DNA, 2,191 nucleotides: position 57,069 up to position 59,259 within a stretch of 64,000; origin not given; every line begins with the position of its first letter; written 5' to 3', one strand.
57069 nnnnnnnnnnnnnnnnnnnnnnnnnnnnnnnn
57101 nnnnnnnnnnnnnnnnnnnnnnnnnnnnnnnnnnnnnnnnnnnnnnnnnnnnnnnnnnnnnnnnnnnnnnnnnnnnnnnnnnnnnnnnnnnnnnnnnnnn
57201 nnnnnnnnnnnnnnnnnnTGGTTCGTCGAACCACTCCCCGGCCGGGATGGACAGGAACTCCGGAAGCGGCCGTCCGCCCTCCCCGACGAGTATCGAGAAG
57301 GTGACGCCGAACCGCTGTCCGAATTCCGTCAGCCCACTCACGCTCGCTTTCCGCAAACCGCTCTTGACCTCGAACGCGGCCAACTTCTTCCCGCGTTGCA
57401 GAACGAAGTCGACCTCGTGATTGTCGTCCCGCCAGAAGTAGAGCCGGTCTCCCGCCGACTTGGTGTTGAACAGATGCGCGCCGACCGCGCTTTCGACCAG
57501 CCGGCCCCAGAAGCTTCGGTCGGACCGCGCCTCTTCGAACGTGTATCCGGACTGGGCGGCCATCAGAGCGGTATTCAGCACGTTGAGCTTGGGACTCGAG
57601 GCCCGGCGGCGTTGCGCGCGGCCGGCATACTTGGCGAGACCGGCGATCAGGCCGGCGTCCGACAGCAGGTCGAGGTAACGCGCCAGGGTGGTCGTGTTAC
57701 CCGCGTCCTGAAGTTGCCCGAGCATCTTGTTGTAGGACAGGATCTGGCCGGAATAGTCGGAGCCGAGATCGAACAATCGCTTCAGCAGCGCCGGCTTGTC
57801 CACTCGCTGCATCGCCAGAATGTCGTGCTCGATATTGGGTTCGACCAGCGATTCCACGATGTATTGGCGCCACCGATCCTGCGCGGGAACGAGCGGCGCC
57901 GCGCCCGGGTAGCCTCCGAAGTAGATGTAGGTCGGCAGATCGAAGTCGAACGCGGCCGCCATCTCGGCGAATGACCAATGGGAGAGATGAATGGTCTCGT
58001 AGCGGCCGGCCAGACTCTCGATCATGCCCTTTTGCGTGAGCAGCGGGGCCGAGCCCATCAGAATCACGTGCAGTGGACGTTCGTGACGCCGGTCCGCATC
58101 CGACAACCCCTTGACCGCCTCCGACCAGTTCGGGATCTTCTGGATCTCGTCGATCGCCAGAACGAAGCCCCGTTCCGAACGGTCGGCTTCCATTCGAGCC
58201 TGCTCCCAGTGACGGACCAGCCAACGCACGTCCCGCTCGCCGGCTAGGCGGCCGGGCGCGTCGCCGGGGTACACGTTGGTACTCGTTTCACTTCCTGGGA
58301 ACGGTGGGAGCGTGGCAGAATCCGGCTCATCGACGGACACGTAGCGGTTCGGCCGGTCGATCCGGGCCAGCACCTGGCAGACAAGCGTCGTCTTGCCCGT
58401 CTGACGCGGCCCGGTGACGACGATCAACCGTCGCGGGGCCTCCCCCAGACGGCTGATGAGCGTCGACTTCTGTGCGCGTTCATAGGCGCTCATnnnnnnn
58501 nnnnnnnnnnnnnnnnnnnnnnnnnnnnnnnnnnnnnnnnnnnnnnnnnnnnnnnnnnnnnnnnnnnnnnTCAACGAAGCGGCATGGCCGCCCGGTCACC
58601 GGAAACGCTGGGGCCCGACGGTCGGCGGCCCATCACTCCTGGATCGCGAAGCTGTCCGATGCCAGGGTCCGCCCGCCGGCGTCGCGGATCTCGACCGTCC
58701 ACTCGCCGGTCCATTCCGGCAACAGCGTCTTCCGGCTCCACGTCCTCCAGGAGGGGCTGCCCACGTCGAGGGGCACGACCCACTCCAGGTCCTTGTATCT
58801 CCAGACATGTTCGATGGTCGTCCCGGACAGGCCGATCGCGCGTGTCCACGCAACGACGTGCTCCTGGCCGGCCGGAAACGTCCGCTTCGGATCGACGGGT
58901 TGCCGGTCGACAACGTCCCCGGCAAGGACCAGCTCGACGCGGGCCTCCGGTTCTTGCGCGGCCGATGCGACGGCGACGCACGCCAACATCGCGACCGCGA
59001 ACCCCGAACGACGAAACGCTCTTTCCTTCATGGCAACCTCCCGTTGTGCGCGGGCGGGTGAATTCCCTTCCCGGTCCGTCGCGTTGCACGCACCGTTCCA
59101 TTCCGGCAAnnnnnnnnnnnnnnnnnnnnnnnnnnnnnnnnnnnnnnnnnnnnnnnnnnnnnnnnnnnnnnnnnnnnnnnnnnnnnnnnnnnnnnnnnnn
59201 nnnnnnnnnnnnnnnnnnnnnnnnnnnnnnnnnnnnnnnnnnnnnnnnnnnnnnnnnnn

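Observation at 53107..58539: Candidate two-gene antiviral system: AAA-DUF4143 ATPase coupled to a giant NACHT-nuclease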

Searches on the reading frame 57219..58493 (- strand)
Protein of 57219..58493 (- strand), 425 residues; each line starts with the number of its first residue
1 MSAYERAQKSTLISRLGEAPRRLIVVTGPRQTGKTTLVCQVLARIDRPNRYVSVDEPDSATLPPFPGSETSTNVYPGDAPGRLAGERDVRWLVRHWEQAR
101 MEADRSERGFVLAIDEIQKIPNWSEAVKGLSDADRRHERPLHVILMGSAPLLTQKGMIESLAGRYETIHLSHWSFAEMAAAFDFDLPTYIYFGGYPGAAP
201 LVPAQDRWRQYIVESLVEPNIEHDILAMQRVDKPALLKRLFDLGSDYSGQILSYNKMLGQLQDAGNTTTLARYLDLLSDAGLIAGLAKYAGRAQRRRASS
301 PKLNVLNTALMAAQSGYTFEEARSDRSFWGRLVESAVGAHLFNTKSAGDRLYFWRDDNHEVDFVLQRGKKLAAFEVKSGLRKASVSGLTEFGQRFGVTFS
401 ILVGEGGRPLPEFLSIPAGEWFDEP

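Call 66: predict_structure(alignment_id=A1)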
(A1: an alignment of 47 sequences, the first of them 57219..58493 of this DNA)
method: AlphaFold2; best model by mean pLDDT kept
length: 425 residues; sequences in the alignment: 47
mean_pLDDT: 74.5   pTM: 0.73
mean pLDDT of the five models: 74.5, 72.3, 72.3, 65.0, 63.8
residues with pLDDT >= 90: 136; 70-90: 151; 50-70: 48; < 50: 90
segments of 3 or more residues with pLDDT < 50: 60-83, 241-303
pLDDT, mean of each block of 10 residues (from residue 1): 84 94 88 91 94 77 36 31 63 96 94 94 93 94 89 78 90 87 91 84 90 68 54 52 44 44 43 45 33 30 61 84 88 85 83 77 87 81 66 88 88 89 74
secondary structure, 60 per line:
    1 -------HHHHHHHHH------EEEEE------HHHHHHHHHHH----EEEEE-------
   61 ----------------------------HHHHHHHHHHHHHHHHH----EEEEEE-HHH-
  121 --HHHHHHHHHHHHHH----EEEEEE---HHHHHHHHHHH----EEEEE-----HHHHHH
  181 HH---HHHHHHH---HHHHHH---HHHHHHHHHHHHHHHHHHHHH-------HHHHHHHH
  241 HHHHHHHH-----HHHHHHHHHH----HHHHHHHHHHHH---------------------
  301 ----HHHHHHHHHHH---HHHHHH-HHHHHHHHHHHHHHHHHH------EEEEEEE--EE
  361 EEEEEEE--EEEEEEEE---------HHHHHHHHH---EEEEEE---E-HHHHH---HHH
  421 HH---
elements in order: H8-16 E23-27 H34-44 E49-53 H89-105 E110-115 H123-136 E141-146 H150-160 E165-169 H175-182 H186-192 H196-201 H205-225 H233-248 H254-263 H268-279 H305-315 H319-324 H326-343 E350-356 E359-367 E370-377 H387-395 E399-404 H410-414 H418-422

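Call 70: fold_search(model_id=the predicted structure, library=pdb)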
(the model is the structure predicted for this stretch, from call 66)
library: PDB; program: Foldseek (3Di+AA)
matches with E <= 10: 1795; with E <= 0.001: 556
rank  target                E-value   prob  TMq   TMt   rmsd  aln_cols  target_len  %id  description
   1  2qen                  1.3e-06  1.00  0.34  0.40  11.7       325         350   16  The walker-type atpase paby2304 of pyrococcus abyssi (released 2008-07-01)
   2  2fna_A                1.5e-06  1.00  0.35  0.41   9.9       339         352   17  Crystal structure of an archaeal aaa+ atpase (sso1545) from sulfolobus solfataricus p2 at 2.00 A resolution (released 2006-02-07)
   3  8u7t_D                1.5e-06  1.00  0.28  0.22  17.8       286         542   13  Substrate-bound Cdc48, Class 1 (released 2024-11-06)
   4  4xgc_E                2.5e-06  1.00  0.27  0.29  25.1       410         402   15  Crystal structure of the eukaryotic origin recognition complex (released 2015-04-01)
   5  8ub4_E                3.6e-06  1.00  0.26  0.22  17.4       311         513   15  Cdc48-Shp1 unfolding native substrate, consensus structure (released 2024-11-06)
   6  7jpp_E                6.4e-06  1.00  0.30  0.31  17.4       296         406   12  ORC-O2WH: Human Origin Recognition Complex (ORC) with dynamic/unresolved ORC1 AAA+ domain (released 2020-09-09)
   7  8s0e_E                6.4e-06  1.00  0.29  0.33  22.8       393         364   13  H. sapiens OCCM bound to double stranded DNA (released 2024-10-02)
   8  7pbl_C                6.8e-06  1.00  0.31  0.41  13.6       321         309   15  RuvAB branch migration motor complexed to the Holliday junction - RuvB AAA+ state s1 [t2 dataset] (released 2022-09-14)
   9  9p01_A                9.1e-06  1.00  0.31  0.25  10.4       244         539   14  Cryo-EM structure of S. Mansoni p97 bound to ATPgS (released 2025-08-13)
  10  7lmz_C                9.6e-06  1.00  0.28  0.17  15.9       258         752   15  Cryo-EM structure of human p97 in complex with Npl4/Ufd1 and Ub6 (Class 1) (released 2021-09-15)
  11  7ln4_E                1.0e-05  1.00  0.30  0.18  17.0       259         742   15  Cryo-EM structure of human p97 in complex with Npl4/Ufd1 and polyubiquitinated Ub-Eos (FOM, Class 3) (released 2021-09-15)
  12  1in4                  1.0e-05  1.00  0.30  0.40  14.1       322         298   16  THERMOTOGA MARITIMA RUVB HOLLIDAY JUNCTION BRANCH MIGRATION MOTOR (released 2001-08-08)
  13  8ub4_D                1.1e-05  1.00  0.27  0.21  14.6       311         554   12  Cdc48-Shp1 unfolding native substrate, consensus structure (released 2024-11-06)
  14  8u8i_C                1.2e-05  1.00  0.27  0.22  16.5       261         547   14  Cdc48-Shp1 unfolding native substrate, Class 4 (released 2024-11-06)
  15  4d80_A                1.2e-05  1.00  0.28  0.42  15.1       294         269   10  Metallosphera sedula Vps4 crystal structure (released 2015-10-28)
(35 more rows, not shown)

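Call 89: find_related_loci(query=A1, collection=viral_contigs, flank=6000)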
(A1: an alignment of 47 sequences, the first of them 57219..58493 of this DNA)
Query A1 (425 aa) in viral_contigs; peptide patterns used: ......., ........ (x = any residue, [..] = any of these).
39 stretches matched a pattern; 4 encode a relative of the query (tblastn E <= 1e-3); 4 distinct loci.
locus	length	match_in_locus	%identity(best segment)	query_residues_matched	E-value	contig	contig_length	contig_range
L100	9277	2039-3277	54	4-422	8e-145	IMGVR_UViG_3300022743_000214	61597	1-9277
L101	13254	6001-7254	51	3-423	3e-137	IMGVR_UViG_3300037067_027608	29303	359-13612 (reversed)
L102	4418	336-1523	45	4-425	2e-109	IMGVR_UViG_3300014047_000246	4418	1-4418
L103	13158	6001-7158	43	4-415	7e-111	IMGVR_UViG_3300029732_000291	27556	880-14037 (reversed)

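Call 108: search_protein_families(library=pfam, proteins=[L100:989-1897:-, L100:7391-8026:+, L100:8336-9238:+, L101:2689-3633:+, L101:3867-4415:-, L101:4431-5000:-, L101:11908-12387:+], max_evalue=0.0001)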
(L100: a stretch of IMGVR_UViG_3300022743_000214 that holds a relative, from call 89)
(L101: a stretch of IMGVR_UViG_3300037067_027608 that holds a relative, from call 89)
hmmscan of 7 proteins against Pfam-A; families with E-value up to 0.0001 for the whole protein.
L100:989-1897:- (302 aa): 0 families

L100:7391-8026:+ (211 aa): 0 families

L100:8336-9238:+ (300 aa): 1 family
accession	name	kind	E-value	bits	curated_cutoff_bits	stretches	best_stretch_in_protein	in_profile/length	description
PF13280.12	WYL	-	1.4e-13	51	21.8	1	125-192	1-69/70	WYL domain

L101:2689-3633:+ (314 aa): 0 families

L101:3867-4415:- (182 aa): 1 family
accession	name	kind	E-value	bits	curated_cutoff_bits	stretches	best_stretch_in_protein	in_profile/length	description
PF05155.20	G2P_X_C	-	3.4e-05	24.8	25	1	122-156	21-55/88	Replication-associated protein G2P C-terminal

L101:4431-5000:- (189 aa): 0 families

L101:11908-12387:+ (159 aa): 1 family
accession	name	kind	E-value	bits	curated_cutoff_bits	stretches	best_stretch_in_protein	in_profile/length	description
PF07603.17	Lcl_C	-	1.5e-10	41.8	34.9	1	77-157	20-117/117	Lcl C-terminal domain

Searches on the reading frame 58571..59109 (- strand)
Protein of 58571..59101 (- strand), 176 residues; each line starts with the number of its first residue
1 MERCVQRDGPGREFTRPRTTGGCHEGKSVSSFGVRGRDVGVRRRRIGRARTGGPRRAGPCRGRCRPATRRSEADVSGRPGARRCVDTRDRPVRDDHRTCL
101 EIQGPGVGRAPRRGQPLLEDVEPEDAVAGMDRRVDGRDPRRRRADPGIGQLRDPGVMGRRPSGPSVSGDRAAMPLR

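Call 61: search_protein_families(library=pfam, proteins=[window:58571-59101:-], max_evalue=0.001)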
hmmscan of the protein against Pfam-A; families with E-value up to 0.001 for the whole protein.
window:58571-59101:- (176 aa): 0 families

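Call 74: search_protein_families(library=ncbifam, proteins=[window:58633-59109:-], max_evalue=0.01)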
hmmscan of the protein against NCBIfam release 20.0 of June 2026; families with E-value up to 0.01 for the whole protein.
window:58633-59109:- (158 aa): 0 families

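Call 77: search_protein_families(library=pfam, proteins=[window:58633-59109:-], max_evalue=0.01)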
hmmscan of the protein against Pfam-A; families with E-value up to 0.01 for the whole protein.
window:58633-59109:- (158 aa): 1 family
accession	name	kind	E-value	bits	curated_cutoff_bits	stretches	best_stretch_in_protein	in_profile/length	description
PF11141.13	DUF2914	-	3e-16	59.3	23.6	1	97-156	2-62/62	Protein of unknown function (DUF2914)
